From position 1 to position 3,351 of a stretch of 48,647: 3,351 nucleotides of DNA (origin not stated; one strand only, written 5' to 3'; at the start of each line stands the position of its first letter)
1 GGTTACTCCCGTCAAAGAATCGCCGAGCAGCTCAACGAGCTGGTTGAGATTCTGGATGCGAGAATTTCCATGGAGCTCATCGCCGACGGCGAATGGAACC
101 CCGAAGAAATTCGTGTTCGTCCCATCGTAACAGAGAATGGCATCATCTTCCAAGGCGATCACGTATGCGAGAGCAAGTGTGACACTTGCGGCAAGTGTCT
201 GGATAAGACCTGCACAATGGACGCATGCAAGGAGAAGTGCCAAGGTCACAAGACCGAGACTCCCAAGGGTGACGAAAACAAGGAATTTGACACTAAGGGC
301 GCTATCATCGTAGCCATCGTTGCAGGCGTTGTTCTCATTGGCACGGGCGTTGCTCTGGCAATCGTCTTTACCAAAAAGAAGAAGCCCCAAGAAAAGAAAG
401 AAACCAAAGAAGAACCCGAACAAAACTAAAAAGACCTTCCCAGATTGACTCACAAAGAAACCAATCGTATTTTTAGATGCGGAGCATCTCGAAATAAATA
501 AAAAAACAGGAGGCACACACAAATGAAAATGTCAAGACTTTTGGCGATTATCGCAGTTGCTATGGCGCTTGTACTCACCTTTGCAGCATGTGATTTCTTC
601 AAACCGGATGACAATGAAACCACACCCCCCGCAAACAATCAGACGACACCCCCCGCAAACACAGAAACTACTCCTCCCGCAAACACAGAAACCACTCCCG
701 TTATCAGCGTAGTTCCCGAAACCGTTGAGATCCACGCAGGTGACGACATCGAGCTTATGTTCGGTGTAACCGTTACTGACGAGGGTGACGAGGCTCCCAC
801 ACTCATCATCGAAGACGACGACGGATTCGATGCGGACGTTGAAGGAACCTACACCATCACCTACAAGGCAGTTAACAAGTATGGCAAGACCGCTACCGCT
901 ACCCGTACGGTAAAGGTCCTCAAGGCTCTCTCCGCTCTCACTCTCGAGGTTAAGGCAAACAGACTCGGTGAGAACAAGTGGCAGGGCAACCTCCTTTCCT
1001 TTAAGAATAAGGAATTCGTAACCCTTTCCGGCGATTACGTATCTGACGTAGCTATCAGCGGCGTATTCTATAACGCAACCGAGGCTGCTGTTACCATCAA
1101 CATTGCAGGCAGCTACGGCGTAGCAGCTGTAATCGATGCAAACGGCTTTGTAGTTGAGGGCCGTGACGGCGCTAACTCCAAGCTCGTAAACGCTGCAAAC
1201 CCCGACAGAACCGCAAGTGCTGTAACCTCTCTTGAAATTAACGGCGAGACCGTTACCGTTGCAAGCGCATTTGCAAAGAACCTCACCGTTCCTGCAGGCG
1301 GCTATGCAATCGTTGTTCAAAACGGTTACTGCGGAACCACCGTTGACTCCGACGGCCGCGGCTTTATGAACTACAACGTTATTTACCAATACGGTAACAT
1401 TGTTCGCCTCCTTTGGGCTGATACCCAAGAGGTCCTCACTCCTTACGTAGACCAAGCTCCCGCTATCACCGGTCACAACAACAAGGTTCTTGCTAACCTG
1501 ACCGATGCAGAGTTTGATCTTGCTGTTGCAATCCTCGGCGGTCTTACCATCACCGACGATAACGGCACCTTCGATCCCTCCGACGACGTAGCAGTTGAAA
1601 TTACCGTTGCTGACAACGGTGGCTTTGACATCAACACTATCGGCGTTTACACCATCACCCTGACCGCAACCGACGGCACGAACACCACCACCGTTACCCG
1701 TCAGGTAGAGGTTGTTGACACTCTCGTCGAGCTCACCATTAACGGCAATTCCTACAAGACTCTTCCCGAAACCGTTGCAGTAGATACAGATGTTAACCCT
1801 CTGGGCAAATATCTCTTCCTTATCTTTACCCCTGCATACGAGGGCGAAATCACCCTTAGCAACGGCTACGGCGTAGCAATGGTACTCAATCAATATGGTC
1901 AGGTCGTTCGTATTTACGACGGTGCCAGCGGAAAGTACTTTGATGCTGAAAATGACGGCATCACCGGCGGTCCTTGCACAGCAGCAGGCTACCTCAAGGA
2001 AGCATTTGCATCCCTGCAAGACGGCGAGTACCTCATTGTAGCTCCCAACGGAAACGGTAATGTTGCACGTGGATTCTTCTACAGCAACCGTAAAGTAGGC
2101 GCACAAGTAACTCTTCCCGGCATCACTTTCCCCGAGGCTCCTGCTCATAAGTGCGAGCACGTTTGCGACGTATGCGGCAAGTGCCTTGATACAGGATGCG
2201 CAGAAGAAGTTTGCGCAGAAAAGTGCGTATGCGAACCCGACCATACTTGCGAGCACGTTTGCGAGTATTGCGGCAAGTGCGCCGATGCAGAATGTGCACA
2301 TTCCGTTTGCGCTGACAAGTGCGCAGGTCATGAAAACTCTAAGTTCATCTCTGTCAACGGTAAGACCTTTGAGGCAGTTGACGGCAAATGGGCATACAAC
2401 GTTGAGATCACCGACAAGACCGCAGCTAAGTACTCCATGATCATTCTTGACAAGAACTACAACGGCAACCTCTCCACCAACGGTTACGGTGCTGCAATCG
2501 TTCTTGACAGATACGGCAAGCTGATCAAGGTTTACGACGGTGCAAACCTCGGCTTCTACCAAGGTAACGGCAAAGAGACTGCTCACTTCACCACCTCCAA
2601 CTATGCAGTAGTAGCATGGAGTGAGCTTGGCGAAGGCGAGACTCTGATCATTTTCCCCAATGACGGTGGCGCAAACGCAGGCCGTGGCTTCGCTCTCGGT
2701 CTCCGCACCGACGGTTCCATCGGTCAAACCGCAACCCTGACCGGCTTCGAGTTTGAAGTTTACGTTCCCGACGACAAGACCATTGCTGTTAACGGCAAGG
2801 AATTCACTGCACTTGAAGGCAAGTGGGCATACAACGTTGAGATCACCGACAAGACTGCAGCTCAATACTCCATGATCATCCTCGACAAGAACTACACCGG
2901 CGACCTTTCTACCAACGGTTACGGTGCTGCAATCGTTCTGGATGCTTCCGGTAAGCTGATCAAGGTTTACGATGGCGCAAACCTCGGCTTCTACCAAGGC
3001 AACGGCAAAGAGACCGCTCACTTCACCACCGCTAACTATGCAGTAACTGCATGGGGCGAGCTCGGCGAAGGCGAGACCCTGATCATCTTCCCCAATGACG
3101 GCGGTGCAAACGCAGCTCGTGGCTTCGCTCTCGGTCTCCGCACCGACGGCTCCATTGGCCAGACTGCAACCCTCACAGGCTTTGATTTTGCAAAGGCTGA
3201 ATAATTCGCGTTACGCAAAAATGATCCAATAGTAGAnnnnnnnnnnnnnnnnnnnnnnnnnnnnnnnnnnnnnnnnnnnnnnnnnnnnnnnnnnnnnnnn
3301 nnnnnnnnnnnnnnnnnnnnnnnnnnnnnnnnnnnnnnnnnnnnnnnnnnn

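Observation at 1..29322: Five neighbouring genes encode exported proteins built from an unassigned His/Cys repeat module family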

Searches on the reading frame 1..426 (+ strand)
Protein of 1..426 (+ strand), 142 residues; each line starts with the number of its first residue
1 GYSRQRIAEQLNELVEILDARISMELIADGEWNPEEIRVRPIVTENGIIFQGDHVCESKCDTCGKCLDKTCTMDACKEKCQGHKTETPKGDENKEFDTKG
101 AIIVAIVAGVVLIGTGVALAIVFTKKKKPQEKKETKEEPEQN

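Call 8: search_protein_families(library=pfam, proteins=[window:1-426:+], max_evalue=0.1)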
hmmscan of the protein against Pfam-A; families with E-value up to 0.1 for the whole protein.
window:1-426:+ (142 aa): 6 families
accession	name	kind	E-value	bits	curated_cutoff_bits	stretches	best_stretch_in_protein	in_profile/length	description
PF14283.11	CD1107-like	-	0.0089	16.4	26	1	64-128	82-157/158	Mobile element protein CD1107-like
PF07096.16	DUF1358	-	0.015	15.7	23.4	1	85-130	6-50/115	Protein of unknown function (DUF1358)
PF14575.11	EphA2_TM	-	0.02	16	28.9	1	102-140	1-39/74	Ephrin type-A receptor 2 transmembrane domain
PF11021.13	DUF2613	-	0.023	15.2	22.1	1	100-132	4-37/55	Protein of unknown function (DUF2613)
PF10814.13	CwsA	-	0.028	15.1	26.7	1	98-133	88-122/134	Cell wall synthesis protein CwsA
PF09534.15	Trp_oprn_chp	-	0.071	13.4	29.6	1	85-139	104-156/180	Tryptophan-associated transmembrane protein (Trp_oprn_chp)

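Call 9: search_protein_families(library=ncbifam, proteins=[window:1-426:+], max_evalue=0.1)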
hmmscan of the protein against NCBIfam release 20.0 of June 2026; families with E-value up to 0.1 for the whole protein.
window:1-426:+ (142 aa): 4 families
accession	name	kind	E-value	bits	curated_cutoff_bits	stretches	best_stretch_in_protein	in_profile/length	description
NF009420.1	PRK12785.1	equivalog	0.01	15.7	197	1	89-139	8-58/161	flagellar basal body-associated protein FliL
NF004285.1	PRK05696.1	equivalog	0.016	15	179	1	93-138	12-57/171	flagellar basal body-associated protein FliL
TIGR04361.1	TrbK_Ti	equivalog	0.042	14.2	50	1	101-136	3-39/64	entry exclusion protein TrbK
NF012034.0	PRK15490.1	equivalog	0.074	11.4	813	1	8-76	224-297/578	Vi polysaccharide biosynthesis glycosyltransferase TviE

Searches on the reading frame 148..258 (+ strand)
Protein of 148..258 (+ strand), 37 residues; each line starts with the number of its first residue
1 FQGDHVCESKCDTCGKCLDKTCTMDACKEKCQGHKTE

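Call 64: search_protein_families(library=pfam, proteins=[window:148-258:+], max_evalue=10)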
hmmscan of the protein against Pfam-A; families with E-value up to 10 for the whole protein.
seq(37 aa): 0 families

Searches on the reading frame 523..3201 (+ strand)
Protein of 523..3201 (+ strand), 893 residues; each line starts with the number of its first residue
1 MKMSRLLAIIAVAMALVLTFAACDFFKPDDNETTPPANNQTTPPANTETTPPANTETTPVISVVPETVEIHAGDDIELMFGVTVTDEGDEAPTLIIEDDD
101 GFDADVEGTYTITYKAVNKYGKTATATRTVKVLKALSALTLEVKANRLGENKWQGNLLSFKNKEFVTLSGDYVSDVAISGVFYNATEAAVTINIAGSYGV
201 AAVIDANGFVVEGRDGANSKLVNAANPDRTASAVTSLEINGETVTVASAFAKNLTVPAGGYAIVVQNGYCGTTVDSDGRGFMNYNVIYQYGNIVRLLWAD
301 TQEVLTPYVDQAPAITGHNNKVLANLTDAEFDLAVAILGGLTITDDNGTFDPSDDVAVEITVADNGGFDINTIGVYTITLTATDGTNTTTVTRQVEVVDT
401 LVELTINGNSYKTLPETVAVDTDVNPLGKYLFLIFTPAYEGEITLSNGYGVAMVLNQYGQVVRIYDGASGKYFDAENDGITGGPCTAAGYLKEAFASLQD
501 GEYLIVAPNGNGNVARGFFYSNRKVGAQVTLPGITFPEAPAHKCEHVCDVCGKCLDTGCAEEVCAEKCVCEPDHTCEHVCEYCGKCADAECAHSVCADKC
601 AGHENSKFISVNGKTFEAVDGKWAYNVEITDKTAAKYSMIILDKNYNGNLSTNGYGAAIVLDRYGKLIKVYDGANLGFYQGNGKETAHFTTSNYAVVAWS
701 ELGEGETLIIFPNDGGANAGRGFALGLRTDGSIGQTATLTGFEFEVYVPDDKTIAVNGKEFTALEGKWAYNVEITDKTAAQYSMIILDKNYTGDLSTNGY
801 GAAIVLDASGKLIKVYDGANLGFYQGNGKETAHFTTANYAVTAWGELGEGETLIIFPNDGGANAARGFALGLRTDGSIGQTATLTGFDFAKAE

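Call 8: search_protein_families(library=pfam, proteins=[window:523-3201:+], max_evalue=0.1)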
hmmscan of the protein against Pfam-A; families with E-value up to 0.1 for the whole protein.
window:523-3201:+ (893 aa): 4 families
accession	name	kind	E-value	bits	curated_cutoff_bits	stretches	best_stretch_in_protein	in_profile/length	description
PF16403.11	Bact_surface_Ig-like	-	8.7e-15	55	27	2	67-132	8-71/71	Bacterial surface protein, Ig-like domain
PF18981.6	InlK_D3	-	0.00033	21.1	25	0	368-397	44-73/75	Internalin K domain (D3/D4)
PF16200.10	Band_7_C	-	0.039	14.4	29.1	0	825-859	9-43/63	C-terminal region of band_7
PF07523.18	Big_3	-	0.079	13.7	21.2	0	344-392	24-67/68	Bacterial Ig-like domain (group 3)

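Call 9: search_protein_families(library=ncbifam, proteins=[window:523-3201:+], max_evalue=0.1)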
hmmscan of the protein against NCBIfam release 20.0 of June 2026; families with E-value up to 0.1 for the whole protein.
window:523-3201:+ (893 aa): 0 families

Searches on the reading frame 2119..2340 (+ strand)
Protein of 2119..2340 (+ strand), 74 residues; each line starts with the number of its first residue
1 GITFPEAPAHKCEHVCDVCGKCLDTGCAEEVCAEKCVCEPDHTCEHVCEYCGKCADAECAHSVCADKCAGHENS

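Call 51: find_homologous_proteins(query=window:2119-2340:+, max_evalue=0.001)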
Query window:2119-2340:+: no candidate shares three 5-residue words with the query. No homologue found.

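Call 64: search_protein_families(library=pfam, proteins=[window:2137-2340:+], max_evalue=10)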
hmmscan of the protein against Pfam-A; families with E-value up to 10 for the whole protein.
seq(68 aa): 0 families

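Call 65: search_solved_structures(query=window:2137-2340:+, max_evalue=10)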
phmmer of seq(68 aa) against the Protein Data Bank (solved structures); distinct sequences matched with E-value up to 10: 1.
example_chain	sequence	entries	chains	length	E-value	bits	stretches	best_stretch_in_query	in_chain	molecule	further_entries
6l1w_A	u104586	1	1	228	6.2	10.6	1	20-56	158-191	Zinc finger CCCH-type antiviral protein 1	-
